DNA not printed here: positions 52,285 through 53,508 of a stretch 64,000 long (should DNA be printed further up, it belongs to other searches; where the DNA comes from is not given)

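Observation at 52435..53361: Response-regulator receiver domain fused to an Mrr-type restriction nuclease: a possibly phosphorylation-gated DNA-cleaving effector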

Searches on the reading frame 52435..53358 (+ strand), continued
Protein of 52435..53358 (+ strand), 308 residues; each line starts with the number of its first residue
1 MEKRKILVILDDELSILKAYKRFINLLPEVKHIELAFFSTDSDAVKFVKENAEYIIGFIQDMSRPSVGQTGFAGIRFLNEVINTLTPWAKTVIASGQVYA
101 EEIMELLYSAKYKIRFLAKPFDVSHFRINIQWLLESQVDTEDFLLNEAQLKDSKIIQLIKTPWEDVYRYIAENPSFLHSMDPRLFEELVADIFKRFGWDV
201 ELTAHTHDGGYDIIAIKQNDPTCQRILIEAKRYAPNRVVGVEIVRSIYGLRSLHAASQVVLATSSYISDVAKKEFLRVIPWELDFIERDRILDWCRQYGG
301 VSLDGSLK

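Call 68: search_protein_families(library=pfam, proteins=[L006:5611-6555:-, L006:6674-7171:-, L006:7732-9327:+, L006:9348-9707:+, L006:11122-14625:-, L006:14594-15658:-, L006:15662-16375:+, L006:16407-17735:-, L006:3537-4193:+, L006:4486-5001:+], max_evalue=0.0001)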
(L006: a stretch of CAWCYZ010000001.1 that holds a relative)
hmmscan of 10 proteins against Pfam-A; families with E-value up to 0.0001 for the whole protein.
L006:5611-6555:- (315 aa): 1 family
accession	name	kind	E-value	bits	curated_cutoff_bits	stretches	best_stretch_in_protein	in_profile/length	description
PF01807.25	Zn_ribbon_DnaG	-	1.6e-14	54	24.9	1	9-95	7-89/98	CHC2 zinc finger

L006:6674-7171:- (166 aa): 0 families

L006:7732-9327:+ (532 aa): 3 families
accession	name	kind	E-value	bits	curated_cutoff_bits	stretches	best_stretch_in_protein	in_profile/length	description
PF00239.26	Resolvase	-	1.2e-22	81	23.3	1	4-148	2-143/145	Resolvase, N terminal domain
PF07508.19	Recombinase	-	1.3e-09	38.7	21.1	1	203-262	31-99/102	Recombinase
PF13408.12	Zn_ribbon_recom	-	1e-08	35.8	25.3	1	276-333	1-55/58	Recombinase zinc beta ribbon domain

L006:9348-9707:+ (120 aa): 0 families

L006:11122-14625:- (1168 aa): 11 families
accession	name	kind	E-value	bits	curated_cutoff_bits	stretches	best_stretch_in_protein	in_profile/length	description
PF14559.12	TPR_19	-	2e-13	50.9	25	0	933-982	2-51/68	Tetratricopeptide repeat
PF13428.12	TPR_14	-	9.8e-13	47.9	23.5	0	858-897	5-44/44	Tetratricopeptide repeat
PF12895.13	ANAPC3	-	9.8e-11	42.2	27.2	0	920-980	24-80/82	Anaphase-promoting complex, cyclosome, subunit 3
PF07719.23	TPR_2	-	7.5e-10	38.6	27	0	924-955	3-34/34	Tetratricopeptide repeat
PF25201.1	nSTAND6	-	1.4e-08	35.3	27.7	1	459-598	4-145/148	Novel STAND NTPase 6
PF13414.12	TPR_11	-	4e-06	26.9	26.8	0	929-970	1-42/42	TPR repeat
PF07721.20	TPR_4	-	6.7e-06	26.7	27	0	926-947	5-26/26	Tetratricopeptide repeat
PF13181.12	TPR_8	-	4e-05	23.9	25.7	0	926-955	5-34/34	Tetratricopeptide repeat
PF13176.12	TPR_7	-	5.2e-05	23.5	27.9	0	929-953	6-30/36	Tetratricopeptide repeat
PF25064.1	ARM_TT21_5th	-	6.3e-05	23.7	27.8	0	1015-1098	18-100/117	TT21 fifth ARM repeats domain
PF13401.12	AAA_22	-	7.1e-05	23.6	27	0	478-572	8-103/130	AAA domain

L006:14594-15658:- (355 aa): 1 family
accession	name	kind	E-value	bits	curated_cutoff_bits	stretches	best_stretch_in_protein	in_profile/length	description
PF13814.12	Replic_Relax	-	3.1e-22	80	25.3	1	30-247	1-184/191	Replication-relaxation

L006:15662-16375:+ (238 aa): 0 families

L006:16407-17735:- (443 aa): 4 families
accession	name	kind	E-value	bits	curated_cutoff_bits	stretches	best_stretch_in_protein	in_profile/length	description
PF10412.15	TrwB_AAD_bind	-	3.5e-10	39.8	20.5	0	259-361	215-323/387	Type IV secretion-system coupling protein DNA-binding domain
PF13401.12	AAA_22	-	5.4e-06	27.2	27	0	40-64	5-29/130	AAA domain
PF01935.23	DUF87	-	1.1e-05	26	23.2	1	37-101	20-81/220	Helicase HerA, central domain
PF12696.13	TraG-D_C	-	2.1e-05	24.9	22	1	289-351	1-68/126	TraM recognition site of TraD and TraG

L006:3537-4193:+ (219 aa): 0 families

L006:4486-5001:+ (172 aa): 0 families

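Call 69: search_protein_families(library=padloc, alignment_id=A1, max_evalue=0.001)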
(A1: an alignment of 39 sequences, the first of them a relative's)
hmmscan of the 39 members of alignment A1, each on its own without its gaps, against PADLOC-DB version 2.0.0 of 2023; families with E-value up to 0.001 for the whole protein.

A. member 1, P0001 (308 aa): 8 families
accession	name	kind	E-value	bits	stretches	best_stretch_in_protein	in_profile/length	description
PDLC03663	mREase_IV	-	2.2e-08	31.2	1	177-277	409-506/544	Type IV methyl-directed restriction enzyme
PDLC04819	PDC-S02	-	1.7e-07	28.8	1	109-219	131-235/334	-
PDLC04796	PDC-S02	-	1.9e-07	28.4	1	176-294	239-356/390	-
PDLC04806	PDC-S02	-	4.8e-07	27.3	1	108-262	112-267/324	-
PDLC03657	mREase_IV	-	5.1e-07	27.3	1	177-291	169-287/317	Type IV methyl-directed restriction enzyme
PDLC04815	PDC-S02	-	9.2e-06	23.2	1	185-278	210-306/346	-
PDLC00631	ZorD1|ZorD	-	4e-05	19.6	1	178-264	946-1032/1071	"SWI2/SNF2 helicase, Mrr-like nuclease"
PDLC03203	mREase_II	-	0.00015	19.1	1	199-274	274-351/393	Type II methyl-directed restriction enzyme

B. families by the number of members that match (of 39 scanned): 9 families
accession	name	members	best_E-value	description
PDLC03663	mREase_IV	39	1.2e-11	Type IV methyl-directed restriction enzyme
PDLC04815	PDC-S02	39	2.7e-10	-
PDLC04819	PDC-S02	39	2.5e-08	-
PDLC04796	PDC-S02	38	2.7e-09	-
PDLC04806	PDC-S02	35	3e-09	-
PDLC03203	mREase_II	31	3.9e-09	Type II methyl-directed restriction enzyme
PDLC00631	ZorD1|ZorD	31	2.1e-08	"SWI2/SNF2 helicase, Mrr-like nuclease"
PDLC03657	mREase_IV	31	9.7e-08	Type IV methyl-directed restriction enzyme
PDLC00628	ZorD1|ZorD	1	0.00022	"SWI2/SNF2 helicase, Mrr-like nuclease"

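Call 74: find_encoding_contigs(protein=P0247, flank=7000, max_places=1)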
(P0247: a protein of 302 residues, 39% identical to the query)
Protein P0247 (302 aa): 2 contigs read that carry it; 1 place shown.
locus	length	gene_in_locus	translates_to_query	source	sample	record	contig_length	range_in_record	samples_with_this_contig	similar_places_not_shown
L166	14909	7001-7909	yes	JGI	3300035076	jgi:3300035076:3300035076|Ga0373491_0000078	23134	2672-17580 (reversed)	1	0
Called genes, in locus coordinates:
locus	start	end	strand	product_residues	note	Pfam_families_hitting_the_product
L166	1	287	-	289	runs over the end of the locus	PF00515:TPR_1 (faint), PF21033:RMD1-3 (faint), PF07719:TPR_2 (faint), PF13176:TPR_7 (faint), PF13414:TPR_11 (faint), PF13424:TPR_12 (faint), PF13428:TPR_14 (faint), PF13432:TPR_16 (faint), +4 more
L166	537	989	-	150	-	PF00903:Glyoxalase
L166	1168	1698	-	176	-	-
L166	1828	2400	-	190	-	PF12844:HTH_19 (weak), PF01381:HTH_3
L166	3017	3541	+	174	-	-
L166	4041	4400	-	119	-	-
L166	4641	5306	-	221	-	PF12973:Cupin_7 (faint), PF07883:Cupin_2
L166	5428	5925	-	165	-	-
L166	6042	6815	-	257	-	-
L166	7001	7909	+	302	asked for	PF04471:Mrr_cat, PF22722:NA-iREase1 (weak)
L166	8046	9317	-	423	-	PF04607:RelA_SpoT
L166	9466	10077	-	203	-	-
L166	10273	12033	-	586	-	PF01642:MM_CoA_mutase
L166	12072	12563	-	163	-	-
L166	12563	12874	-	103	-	PF13453:Zn_ribbon_TFIIB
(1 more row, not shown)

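Call 75: find_encoding_contigs(protein=P0250, flank=7000, max_places=1)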
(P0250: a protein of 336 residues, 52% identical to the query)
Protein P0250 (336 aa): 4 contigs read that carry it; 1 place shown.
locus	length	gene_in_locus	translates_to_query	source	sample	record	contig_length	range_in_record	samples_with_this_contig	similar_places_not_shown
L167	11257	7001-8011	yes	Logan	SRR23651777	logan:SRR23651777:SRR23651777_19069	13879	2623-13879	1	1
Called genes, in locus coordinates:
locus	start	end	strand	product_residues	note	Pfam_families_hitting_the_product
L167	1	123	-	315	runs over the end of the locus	PF00294:PfkB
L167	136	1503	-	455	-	PF01582:TIR (weak), PF13676:TIR_2, PF00455:DeoRC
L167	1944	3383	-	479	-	PF18860:AbiJ_NTD3, PF13676:TIR_2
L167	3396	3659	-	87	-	-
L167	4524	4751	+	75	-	-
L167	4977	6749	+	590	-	PF13655:RVT_N, PF00078:RVT_1, PF08388:GIIM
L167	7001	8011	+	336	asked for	PF04471:Mrr_cat, PF22722:NA-iREase1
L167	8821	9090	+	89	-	-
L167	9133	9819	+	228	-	PF22880:DUF7019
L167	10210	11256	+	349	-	?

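Call 76: find_encoding_contigs(protein=P0262, flank=7000, max_places=1)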
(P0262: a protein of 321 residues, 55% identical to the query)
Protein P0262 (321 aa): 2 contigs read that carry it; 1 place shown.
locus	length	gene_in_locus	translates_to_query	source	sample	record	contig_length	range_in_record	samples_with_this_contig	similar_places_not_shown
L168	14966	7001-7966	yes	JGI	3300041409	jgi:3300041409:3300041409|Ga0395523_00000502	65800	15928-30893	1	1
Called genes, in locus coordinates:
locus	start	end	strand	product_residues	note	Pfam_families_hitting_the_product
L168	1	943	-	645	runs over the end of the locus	PF02195:ParB_N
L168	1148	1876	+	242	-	-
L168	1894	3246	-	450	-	-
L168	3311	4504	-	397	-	-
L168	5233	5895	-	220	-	-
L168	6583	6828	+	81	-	-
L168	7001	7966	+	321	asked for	PF04471:Mrr_cat, PF22722:NA-iREase1 (weak)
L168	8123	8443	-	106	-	-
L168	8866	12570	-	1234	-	PF00176:SNF2-rel_dom, PF00270:DEAD (weak), PF04851:ResIII, PF00271:Helicase_C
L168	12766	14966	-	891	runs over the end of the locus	PF02463:SMC_N, PF13175:AAA_15, PF13476:AAA_23 (weak), PF13514:AAA_27 (weak)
